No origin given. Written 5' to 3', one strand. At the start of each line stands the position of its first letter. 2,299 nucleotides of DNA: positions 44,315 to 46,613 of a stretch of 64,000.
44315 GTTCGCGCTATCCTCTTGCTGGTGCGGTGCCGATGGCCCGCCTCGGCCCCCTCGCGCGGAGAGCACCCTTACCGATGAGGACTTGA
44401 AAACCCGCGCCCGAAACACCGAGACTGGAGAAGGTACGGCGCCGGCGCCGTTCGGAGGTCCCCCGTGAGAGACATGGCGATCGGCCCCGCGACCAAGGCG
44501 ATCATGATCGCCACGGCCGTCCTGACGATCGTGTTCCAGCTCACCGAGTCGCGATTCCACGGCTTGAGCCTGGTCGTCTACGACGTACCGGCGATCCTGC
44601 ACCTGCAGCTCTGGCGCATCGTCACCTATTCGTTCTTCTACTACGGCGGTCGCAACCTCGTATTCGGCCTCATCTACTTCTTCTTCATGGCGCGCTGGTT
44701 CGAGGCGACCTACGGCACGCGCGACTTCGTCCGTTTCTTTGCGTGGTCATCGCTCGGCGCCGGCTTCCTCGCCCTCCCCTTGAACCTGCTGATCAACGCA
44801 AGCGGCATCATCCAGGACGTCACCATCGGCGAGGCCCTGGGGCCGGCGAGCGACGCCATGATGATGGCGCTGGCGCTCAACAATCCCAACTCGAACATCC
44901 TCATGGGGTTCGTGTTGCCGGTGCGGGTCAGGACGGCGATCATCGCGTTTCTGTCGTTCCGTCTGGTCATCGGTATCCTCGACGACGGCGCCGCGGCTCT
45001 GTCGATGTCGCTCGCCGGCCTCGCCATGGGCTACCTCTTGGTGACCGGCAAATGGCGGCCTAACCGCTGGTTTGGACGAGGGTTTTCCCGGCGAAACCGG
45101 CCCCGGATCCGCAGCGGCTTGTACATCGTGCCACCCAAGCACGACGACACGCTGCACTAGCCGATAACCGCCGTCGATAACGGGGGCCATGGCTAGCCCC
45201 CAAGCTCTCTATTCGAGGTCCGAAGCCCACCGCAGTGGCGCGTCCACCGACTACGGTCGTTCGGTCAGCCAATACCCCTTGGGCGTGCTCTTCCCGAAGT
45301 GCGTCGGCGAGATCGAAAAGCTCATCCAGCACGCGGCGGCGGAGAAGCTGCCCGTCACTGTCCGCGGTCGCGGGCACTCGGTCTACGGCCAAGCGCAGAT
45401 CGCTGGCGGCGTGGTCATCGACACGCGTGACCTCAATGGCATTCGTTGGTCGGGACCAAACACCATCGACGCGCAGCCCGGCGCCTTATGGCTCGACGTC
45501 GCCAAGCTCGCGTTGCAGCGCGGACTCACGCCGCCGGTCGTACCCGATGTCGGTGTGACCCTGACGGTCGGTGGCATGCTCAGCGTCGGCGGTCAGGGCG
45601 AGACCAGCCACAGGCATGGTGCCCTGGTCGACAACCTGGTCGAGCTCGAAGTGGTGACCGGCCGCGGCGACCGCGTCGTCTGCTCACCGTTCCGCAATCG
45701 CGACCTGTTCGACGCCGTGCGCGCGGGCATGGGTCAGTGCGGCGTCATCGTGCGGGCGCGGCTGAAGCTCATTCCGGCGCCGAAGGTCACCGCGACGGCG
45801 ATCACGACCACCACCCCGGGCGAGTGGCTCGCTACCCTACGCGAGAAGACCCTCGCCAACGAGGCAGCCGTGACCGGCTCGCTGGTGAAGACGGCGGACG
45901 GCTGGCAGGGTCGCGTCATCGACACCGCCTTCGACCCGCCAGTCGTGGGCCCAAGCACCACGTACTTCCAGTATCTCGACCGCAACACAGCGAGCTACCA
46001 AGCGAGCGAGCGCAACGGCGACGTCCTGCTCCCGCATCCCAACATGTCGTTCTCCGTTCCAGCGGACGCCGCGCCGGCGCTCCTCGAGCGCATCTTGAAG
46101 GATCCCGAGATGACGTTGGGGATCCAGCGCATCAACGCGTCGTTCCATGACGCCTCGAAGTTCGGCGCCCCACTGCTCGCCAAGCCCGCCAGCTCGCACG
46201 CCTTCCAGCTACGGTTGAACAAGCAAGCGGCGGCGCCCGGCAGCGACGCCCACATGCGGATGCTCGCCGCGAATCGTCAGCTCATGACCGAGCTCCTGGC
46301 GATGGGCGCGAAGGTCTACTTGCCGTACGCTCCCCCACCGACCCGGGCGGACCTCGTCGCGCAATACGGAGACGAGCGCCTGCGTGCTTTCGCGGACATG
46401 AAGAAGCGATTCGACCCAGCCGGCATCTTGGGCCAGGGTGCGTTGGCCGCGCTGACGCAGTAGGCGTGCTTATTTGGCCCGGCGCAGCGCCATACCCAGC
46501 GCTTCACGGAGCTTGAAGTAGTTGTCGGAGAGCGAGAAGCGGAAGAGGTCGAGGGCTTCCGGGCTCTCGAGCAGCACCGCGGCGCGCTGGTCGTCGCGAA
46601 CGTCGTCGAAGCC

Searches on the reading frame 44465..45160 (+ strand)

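Call 20: search_protein_families(library=pfam, proteins=[window:44465-45160:+], max_evalue=0.001)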
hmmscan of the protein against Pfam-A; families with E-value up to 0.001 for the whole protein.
window:44465-45160:+ (231 aa): 1 family
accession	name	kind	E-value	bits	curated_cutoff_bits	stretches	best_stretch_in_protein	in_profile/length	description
PF01694.28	Rhomboid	-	7.1e-08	33.2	22.6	1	48-194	3-138/143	Rhomboid domain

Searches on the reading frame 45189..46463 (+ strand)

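Call 20: search_protein_families(library=pfam, proteins=[window:45189-46463:+], max_evalue=0.001)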
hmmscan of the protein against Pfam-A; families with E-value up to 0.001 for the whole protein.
window:45189-46463:+ (424 aa): 2 families
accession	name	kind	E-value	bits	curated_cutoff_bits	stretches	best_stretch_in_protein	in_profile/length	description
PF01565.28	FAD_binding_4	-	5.7e-30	104.3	26.4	1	30-166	1-139/139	FAD binding domain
PF09265.15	Cytokin-bind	-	1.7e-05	24.9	23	1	257-417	115-277/281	Cytokinin dehydrogenase 1, FAD and cytokinin binding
